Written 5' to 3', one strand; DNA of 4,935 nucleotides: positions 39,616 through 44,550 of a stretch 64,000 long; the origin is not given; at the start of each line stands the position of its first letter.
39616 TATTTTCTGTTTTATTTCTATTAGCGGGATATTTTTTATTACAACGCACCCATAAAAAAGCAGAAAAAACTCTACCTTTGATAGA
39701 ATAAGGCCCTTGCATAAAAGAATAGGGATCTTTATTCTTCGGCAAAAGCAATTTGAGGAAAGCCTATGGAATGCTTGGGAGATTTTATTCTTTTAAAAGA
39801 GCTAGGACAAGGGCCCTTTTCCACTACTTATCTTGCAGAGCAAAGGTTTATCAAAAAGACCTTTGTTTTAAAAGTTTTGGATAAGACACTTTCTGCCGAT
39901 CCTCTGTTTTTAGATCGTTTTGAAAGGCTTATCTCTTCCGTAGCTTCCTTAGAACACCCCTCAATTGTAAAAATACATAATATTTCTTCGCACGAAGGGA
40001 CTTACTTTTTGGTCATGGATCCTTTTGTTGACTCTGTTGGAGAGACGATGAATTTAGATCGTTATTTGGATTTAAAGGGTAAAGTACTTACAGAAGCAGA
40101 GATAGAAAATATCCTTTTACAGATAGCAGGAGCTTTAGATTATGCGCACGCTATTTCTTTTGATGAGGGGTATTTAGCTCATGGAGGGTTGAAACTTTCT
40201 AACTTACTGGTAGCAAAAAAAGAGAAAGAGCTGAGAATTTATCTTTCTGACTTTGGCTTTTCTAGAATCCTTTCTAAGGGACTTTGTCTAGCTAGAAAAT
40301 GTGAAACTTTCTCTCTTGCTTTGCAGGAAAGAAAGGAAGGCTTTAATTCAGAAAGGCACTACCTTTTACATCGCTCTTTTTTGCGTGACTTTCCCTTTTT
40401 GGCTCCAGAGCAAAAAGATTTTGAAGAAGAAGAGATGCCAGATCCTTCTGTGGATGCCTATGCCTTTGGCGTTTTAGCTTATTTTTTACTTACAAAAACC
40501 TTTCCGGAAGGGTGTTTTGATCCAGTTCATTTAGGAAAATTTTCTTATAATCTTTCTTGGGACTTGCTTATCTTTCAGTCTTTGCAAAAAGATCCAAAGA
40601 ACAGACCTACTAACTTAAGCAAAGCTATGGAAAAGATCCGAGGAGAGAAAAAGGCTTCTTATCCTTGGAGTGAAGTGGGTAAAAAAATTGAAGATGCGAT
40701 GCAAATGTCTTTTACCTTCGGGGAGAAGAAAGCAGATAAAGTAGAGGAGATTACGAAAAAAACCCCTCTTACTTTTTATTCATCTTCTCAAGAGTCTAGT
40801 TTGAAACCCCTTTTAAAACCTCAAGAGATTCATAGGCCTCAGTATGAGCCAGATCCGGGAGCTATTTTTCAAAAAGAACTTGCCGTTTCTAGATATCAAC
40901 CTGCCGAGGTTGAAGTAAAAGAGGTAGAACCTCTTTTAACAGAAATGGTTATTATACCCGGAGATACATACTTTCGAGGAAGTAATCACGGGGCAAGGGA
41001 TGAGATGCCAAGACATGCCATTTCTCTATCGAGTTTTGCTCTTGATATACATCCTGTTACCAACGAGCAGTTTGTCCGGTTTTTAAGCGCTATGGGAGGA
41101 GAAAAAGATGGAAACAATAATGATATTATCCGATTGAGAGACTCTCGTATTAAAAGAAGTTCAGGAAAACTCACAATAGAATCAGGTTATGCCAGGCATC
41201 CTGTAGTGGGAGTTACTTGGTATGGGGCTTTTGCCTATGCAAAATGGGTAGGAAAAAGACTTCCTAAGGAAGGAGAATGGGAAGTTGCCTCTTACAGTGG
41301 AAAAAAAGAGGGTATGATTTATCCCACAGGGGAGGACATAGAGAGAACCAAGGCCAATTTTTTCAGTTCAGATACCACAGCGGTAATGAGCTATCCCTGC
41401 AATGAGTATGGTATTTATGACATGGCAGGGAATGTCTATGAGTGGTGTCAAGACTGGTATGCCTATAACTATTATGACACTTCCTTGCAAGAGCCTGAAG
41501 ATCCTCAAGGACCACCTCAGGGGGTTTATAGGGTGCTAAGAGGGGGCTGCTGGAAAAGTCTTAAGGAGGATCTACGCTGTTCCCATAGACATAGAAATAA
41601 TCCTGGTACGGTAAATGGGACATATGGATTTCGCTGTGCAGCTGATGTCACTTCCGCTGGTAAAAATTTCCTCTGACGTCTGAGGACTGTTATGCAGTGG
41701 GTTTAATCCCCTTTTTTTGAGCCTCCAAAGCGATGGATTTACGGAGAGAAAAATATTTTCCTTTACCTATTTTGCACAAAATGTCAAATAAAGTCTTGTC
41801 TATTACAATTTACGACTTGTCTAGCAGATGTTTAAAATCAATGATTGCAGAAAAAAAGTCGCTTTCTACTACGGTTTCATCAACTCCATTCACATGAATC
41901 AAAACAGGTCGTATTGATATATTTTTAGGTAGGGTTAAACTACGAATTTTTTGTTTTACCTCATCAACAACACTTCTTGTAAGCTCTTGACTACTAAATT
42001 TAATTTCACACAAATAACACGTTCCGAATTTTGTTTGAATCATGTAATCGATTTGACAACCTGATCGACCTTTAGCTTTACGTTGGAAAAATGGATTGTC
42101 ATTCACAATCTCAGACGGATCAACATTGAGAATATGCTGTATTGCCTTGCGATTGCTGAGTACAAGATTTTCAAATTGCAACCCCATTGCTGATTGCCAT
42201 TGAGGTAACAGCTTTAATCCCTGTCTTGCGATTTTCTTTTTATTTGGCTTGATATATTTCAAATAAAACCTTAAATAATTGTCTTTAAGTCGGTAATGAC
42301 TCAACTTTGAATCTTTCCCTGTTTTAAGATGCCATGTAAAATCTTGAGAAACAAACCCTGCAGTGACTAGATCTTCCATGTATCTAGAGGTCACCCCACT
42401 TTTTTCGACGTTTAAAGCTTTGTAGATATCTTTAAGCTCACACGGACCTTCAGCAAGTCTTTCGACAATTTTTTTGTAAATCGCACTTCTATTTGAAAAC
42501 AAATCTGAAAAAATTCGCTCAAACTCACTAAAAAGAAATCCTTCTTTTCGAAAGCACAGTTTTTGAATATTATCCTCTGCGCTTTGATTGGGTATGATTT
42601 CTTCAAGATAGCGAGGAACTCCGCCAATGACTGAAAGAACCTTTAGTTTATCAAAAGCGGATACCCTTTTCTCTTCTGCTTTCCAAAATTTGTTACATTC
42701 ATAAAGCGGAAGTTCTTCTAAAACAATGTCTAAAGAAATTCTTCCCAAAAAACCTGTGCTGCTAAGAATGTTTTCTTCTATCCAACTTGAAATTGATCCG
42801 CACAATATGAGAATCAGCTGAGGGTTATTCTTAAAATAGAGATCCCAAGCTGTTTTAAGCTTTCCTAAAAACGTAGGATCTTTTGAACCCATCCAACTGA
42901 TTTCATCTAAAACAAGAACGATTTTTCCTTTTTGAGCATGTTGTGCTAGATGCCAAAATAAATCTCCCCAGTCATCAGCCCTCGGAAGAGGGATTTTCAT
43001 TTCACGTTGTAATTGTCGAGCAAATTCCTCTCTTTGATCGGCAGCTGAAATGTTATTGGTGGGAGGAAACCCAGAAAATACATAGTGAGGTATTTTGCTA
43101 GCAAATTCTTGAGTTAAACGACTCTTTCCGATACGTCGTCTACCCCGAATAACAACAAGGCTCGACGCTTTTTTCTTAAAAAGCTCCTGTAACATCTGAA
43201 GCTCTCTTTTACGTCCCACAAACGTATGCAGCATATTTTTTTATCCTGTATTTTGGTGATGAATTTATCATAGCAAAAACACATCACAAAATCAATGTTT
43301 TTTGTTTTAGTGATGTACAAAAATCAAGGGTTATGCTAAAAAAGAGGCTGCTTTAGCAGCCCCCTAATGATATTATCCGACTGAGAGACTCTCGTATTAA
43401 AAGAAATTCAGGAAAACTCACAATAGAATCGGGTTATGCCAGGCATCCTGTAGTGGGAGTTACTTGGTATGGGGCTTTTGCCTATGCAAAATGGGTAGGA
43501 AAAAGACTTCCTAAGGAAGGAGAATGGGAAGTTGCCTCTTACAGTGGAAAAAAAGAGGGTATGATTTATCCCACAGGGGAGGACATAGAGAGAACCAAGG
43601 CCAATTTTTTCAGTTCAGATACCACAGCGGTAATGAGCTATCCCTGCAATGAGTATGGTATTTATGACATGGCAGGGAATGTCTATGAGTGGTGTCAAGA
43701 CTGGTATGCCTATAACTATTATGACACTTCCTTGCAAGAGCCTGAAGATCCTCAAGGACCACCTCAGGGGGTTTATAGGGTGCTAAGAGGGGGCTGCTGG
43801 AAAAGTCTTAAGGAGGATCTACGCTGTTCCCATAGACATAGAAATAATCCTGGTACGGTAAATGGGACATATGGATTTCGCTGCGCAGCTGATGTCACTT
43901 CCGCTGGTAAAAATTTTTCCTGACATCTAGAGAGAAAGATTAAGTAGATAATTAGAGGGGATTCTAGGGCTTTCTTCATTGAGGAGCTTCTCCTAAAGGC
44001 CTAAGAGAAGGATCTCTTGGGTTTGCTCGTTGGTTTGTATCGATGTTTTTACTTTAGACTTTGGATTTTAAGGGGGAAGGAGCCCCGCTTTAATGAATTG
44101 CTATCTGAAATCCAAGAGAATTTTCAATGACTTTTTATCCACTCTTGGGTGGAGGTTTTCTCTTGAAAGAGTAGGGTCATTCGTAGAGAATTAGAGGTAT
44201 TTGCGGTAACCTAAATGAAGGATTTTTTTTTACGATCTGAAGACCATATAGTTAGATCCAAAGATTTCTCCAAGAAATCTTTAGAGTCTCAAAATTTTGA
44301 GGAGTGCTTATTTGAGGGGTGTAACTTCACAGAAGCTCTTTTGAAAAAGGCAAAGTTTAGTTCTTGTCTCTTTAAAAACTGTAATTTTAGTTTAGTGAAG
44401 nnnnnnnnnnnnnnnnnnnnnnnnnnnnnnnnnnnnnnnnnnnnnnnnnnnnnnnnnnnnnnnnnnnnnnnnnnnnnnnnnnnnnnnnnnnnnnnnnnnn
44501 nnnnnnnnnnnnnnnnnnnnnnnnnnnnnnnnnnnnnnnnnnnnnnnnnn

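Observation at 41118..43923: A-B-A' structure: a 559-bp near-identical direct repeat of the kinase 3' end brackets an AAA+ ATPase cassette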

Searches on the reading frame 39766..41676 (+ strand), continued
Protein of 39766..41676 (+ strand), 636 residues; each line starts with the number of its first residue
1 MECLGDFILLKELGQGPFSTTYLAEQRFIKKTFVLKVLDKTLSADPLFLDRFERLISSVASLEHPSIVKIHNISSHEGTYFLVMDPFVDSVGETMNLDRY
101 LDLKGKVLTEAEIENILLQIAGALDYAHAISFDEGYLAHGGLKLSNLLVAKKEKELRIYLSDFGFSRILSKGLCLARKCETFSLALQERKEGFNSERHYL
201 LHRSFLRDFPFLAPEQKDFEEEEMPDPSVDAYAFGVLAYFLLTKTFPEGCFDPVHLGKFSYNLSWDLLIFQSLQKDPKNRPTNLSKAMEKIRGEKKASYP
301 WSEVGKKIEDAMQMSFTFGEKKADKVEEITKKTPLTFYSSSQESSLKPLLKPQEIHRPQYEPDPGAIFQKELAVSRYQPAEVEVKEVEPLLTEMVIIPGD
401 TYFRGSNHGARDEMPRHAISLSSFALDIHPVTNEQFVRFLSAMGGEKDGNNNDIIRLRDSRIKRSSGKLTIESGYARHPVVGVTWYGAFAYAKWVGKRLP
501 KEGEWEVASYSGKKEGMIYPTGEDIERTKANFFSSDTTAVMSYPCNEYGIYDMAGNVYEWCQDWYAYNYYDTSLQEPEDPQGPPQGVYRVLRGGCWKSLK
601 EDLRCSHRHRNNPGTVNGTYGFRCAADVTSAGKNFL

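Call 70: search_protein_families(library=pfam, proteins=[L168:9460-10242:+, L168:5763-6896:-, L165:11976-12578:+, L165:8902-9666:+], max_evalue=0.01)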
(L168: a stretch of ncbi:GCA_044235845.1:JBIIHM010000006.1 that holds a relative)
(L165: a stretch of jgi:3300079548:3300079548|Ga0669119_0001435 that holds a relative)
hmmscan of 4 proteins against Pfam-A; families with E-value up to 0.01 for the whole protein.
L168:9460-10242:+ (260 aa): 2 families
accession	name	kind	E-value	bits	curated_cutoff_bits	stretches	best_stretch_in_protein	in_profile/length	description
PF00589.27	Phage_integrase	-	7.6e-11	42.5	27.1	1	187-257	2-71/172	Phage integrase family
PF24624.1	Int_N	-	6.2e-05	24.1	27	1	75-177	3-98/100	Phage integrase, N-terminal domain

L168:5763-6896:- (377 aa): 3 families
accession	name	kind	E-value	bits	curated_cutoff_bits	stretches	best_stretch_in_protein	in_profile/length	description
PF13808.11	DDE_Tnp_1_assoc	-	2.5e-27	95.2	32.3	1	13-99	2-88/88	DDE_Tnp_1-associated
PF01609.27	DDE_Tnp_1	-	2.5e-23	83.3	23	1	108-345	5-200/200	Transposase DDE domain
PF13701.12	DDE_Tnp_1_4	-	0.003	16.3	34.7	0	18-224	44-270/435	Transposase DDE domain group 1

L165:11976-12578:+ (201 aa): 0 families

L165:8902-9666:+ (254 aa): 0 families

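Call 85: find_encoding_contigs(protein=P0124, flank=10000, max_places=2)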
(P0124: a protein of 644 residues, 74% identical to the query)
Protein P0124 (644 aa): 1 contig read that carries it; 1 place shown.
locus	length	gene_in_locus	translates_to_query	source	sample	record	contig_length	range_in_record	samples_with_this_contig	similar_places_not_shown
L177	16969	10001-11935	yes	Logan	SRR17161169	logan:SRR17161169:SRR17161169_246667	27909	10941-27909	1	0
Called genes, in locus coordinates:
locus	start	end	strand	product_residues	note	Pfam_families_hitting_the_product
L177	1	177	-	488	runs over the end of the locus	PF02321:OEP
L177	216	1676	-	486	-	PF02934:GatB_N, PF02637:GatB_Yqey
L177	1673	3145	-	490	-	PF01425:Amidase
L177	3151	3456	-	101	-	PF02686:GatC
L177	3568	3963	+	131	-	PF04070:DUF378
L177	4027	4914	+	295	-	PF01370:Epimerase, PF16363:GDP_Man_Dehyd (faint), PF08338:DUF1731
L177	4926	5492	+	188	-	PF04893:Yip1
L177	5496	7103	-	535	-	PF02463:SMC_N, PF13175:AAA_15, PF13476:AAA_23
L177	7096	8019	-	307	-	PF11858:DUF3378, PF01351:RNase_HII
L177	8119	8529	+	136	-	PF12844:HTH_19 (weak), PF13413:HTH_25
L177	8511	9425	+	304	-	PF04018:VCA0040-like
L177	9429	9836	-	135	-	PF00102:Y_phosphatase, PF00782:DSPc (weak), PF22784:PTP-SAK (weak), PF14566:PTPlike_phytase (weak), PF22785:Tc-R-P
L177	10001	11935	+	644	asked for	PF00069:Pkinase, PF07714:PK_Tyr_Ser-Thr, PF03781:FGE-sulfatase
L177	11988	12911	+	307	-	PF02401:LYTB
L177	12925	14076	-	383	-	-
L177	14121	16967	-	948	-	?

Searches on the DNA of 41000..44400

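Call 80: search_rna_families(source=window, start=41000, end=44400, threshold=evalue, max_evalue=1)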
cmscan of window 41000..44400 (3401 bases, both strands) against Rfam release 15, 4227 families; matches with E-value up to 1: 2.
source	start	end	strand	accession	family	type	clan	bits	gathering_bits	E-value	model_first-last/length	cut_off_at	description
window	42658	42754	+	RF02120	FTX_2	Gene; lncRNA;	-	26.2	48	0.049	1-97/97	no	FTX transcript, XIST regulator conserved region 2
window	43341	43385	+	RF00032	Histone3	Cis-reg;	-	21.3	34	0.014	1-46/46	no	Histone 3' UTR stem-loop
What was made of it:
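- Tried and rejected: Nothing in 41000-44400 reaches an Rfam gathering score (call 80).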
